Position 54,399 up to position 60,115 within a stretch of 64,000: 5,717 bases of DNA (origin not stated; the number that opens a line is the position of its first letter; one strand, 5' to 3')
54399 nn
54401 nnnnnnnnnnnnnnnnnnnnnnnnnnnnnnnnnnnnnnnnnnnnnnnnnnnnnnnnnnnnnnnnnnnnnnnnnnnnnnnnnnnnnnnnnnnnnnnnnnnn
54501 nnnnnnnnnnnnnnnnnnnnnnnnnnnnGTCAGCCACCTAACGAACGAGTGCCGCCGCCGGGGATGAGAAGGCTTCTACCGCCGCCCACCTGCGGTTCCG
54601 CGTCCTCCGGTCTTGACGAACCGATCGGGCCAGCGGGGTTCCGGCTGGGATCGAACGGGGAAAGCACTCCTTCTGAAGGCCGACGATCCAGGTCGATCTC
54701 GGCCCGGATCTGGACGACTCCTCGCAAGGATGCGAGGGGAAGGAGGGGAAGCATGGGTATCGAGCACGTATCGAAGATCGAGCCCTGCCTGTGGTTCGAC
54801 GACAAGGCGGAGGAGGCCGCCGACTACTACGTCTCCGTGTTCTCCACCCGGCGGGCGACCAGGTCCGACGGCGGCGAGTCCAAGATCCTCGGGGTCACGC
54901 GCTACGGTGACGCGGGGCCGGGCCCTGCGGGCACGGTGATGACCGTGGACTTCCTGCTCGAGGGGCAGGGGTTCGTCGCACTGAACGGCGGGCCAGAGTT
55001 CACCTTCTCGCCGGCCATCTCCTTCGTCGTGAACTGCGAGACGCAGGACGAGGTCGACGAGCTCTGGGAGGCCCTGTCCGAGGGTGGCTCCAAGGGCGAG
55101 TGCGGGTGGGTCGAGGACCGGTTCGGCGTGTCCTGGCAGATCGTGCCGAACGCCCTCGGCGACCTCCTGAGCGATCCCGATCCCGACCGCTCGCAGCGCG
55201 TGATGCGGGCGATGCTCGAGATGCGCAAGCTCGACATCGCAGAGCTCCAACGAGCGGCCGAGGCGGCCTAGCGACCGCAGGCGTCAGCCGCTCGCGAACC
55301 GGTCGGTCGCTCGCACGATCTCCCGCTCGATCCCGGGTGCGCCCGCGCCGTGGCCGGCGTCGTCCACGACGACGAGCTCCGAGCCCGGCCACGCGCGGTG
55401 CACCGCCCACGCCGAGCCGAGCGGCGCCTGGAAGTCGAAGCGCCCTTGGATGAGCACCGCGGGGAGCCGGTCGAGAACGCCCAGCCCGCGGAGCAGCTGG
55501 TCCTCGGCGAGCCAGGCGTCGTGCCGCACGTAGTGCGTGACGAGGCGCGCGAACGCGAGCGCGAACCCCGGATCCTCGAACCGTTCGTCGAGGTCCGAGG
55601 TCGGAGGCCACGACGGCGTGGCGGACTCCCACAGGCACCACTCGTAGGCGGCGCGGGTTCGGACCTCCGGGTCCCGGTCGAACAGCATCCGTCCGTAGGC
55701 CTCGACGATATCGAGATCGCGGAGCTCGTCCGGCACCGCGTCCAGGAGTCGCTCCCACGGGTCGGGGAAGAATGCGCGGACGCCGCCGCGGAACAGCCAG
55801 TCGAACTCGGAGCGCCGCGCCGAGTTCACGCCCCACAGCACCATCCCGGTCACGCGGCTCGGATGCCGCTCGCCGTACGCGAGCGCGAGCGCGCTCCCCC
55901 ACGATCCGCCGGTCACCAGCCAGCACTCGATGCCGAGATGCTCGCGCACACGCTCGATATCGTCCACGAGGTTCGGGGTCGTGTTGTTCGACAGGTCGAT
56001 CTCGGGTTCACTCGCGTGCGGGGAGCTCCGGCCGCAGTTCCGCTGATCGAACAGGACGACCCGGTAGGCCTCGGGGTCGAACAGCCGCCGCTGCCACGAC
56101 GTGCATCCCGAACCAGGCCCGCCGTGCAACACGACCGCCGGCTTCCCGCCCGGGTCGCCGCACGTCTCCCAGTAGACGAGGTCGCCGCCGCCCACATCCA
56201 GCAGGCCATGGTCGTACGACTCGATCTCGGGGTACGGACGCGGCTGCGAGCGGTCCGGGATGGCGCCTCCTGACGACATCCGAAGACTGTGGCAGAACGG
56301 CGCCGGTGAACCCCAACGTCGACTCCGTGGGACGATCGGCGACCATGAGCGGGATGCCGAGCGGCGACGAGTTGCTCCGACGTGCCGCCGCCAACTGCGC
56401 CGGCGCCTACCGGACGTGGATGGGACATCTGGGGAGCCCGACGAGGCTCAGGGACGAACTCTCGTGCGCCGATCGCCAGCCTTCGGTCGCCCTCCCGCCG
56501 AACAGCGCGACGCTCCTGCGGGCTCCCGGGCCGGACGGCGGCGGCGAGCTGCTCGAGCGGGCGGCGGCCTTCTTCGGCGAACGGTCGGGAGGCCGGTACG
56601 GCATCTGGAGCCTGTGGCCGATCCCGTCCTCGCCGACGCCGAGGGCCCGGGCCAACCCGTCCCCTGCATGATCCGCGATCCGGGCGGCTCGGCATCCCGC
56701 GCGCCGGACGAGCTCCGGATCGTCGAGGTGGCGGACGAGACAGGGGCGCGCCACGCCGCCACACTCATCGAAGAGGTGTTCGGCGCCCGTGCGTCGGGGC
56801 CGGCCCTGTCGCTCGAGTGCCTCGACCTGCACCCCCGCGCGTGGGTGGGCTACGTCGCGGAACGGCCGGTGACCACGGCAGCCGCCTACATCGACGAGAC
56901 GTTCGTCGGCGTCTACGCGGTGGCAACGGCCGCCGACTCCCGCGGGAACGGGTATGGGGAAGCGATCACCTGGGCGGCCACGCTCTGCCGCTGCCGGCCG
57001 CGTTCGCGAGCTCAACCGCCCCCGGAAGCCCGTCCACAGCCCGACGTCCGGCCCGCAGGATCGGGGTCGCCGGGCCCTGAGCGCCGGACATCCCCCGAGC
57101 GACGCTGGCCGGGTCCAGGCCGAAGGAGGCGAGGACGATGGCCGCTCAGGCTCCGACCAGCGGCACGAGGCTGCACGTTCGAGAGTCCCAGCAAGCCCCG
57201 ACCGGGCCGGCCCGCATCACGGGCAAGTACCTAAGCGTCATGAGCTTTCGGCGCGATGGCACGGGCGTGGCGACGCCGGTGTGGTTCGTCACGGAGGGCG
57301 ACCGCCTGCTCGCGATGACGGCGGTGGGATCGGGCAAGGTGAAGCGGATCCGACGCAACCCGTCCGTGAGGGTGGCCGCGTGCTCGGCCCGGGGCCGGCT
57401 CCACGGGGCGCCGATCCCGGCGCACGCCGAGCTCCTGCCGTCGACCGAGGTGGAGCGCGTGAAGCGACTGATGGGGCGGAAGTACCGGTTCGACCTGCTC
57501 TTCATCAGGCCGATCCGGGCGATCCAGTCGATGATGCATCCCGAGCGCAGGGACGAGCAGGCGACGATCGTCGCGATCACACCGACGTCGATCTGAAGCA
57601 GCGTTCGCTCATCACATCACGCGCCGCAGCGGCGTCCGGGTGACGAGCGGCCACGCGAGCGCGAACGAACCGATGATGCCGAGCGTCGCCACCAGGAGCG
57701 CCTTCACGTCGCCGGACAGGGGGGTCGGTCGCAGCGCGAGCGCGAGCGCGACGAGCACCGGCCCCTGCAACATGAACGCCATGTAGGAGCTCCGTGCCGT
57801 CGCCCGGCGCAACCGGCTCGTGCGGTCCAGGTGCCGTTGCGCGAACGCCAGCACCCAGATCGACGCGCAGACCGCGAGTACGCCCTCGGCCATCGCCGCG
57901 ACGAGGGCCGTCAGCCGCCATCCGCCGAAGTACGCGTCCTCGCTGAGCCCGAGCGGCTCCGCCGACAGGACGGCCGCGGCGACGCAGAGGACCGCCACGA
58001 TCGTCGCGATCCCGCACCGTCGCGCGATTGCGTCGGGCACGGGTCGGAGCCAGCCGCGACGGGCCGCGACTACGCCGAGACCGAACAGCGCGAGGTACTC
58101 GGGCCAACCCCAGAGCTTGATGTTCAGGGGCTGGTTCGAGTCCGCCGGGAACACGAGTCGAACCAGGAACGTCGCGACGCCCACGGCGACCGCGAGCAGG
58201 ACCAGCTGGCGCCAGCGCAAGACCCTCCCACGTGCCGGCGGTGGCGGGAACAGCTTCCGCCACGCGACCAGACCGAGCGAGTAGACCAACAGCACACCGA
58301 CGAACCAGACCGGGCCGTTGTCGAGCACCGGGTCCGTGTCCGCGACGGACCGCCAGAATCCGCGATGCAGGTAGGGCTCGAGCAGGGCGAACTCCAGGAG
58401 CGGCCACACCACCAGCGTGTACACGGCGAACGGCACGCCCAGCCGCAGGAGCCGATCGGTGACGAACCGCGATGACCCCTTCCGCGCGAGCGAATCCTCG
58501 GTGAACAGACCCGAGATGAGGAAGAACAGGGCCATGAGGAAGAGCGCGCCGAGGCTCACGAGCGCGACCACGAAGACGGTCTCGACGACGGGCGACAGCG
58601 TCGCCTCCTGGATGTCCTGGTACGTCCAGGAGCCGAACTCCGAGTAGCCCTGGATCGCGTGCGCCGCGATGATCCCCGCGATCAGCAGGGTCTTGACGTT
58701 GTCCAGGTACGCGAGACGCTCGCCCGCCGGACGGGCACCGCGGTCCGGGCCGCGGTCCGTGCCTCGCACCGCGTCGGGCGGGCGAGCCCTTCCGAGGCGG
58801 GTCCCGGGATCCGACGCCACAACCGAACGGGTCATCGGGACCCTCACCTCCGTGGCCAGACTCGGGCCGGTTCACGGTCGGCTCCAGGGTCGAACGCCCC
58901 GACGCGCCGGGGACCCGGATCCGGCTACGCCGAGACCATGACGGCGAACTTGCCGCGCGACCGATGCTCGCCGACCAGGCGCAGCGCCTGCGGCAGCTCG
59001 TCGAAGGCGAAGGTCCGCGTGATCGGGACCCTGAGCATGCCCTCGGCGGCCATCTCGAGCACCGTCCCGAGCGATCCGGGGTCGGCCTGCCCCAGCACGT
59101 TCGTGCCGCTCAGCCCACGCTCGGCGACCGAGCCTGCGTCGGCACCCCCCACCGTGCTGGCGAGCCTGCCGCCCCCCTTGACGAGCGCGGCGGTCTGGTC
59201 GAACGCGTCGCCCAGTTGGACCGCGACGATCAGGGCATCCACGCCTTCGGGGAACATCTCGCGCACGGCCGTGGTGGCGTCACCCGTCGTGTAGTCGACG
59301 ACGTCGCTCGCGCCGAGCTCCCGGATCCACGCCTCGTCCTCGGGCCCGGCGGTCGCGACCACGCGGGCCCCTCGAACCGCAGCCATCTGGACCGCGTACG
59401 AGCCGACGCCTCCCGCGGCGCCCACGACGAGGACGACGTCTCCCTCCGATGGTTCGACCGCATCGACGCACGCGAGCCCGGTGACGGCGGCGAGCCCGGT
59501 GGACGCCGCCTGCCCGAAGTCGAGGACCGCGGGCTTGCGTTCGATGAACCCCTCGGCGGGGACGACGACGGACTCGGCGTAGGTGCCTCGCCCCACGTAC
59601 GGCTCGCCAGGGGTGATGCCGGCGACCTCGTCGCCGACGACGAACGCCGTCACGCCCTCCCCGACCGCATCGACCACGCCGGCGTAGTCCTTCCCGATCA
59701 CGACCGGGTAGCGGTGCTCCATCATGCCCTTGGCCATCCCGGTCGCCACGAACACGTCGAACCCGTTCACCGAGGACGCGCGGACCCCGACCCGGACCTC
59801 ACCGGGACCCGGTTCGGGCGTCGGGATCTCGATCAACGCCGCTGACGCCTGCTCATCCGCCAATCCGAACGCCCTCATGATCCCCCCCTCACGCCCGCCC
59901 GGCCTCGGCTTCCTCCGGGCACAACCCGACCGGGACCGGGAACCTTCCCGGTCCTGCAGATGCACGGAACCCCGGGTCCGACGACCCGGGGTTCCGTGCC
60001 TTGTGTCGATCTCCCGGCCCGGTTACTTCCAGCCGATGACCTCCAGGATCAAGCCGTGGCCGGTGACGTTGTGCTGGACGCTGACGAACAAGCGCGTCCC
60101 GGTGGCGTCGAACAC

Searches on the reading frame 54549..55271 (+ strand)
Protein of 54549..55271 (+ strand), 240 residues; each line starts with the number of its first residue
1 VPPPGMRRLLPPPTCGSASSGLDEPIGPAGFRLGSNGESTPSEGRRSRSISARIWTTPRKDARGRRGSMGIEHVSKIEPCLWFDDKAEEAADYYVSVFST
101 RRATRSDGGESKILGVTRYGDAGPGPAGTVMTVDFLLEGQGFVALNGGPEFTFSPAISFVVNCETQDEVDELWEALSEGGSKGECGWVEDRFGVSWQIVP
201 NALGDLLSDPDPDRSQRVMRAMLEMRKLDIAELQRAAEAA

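Call 15: search_protein_families(library=pfam, proteins=[window:54549-55271:+])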
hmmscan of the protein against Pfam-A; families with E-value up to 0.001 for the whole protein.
window:54549-55271:+ (240 aa): 1 family
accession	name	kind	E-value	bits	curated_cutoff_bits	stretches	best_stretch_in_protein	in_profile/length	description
PF06983.19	3-dmu-9_3-mt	-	1e-42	145.7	24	1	76-199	2-116/116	3-demethylubiquinone-9 3-methyltransferase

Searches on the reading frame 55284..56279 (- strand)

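Call 15: search_protein_families(library=pfam, proteins=[window:55284-56279:-])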
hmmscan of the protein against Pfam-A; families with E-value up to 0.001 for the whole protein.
window:55284-56279:- (331 aa): 3 families
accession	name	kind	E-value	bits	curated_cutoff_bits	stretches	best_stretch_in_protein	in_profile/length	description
PF00561.26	Abhydrolase_1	-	1.4e-27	97.3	25.8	1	49-311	4-239/245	alpha/beta hydrolase fold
PF12146.15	Hydrolase_4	-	1.2e-05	25.2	27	1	71-150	31-108/239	Serine aminopeptidase, S33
PF08386.16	Abhydrolase_4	-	0.00052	20.5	21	1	271-313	34-76/103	TAP-like protein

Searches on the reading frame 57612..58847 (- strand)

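Call 15: search_protein_families(library=pfam, proteins=[window:57612-58847:-])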
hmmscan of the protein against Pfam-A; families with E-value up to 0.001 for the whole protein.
window:57612-58847:- (411 aa): 1 family
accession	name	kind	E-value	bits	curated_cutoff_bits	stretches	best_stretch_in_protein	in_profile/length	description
PF01757.29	Acyl_transf_3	-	3.7e-30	105.6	31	1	46-401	2-324/326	Acyltransferase domain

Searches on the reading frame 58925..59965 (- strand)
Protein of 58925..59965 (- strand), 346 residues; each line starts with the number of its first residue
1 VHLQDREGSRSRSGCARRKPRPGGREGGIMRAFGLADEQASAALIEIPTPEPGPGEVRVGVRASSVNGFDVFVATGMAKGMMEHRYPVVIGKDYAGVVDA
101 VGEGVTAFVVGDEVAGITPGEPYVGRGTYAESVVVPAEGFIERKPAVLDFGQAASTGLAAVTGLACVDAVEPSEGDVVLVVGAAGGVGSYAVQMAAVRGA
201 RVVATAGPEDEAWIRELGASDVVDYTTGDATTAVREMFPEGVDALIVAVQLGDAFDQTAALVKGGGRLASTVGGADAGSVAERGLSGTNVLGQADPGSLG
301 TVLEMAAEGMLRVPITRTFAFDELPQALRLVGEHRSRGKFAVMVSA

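Call 15: search_protein_families(library=pfam, proteins=[window:58925-59965:-])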
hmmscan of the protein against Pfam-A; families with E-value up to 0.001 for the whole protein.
window:58925-59965:- (346 aa): 4 families
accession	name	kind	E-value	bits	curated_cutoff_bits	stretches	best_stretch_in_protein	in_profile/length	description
PF13602.12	ADH_zinc_N_2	-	3.3e-17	64.1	27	1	217-341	1-133/134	Zinc-binding dehydrogenase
PF00107.32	ADH_zinc_N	-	2.8e-15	56.9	31.8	1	186-271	1-88/129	Zinc-binding dehydrogenase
PF08240.17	ADH_N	-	2.9e-14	53.6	23.5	1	53-141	1-100/104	Alcohol dehydrogenase GroES-like domain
PF00106.31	adh_short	-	0.00074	19.5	26.6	0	177-232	2-60/195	short chain dehydrogenase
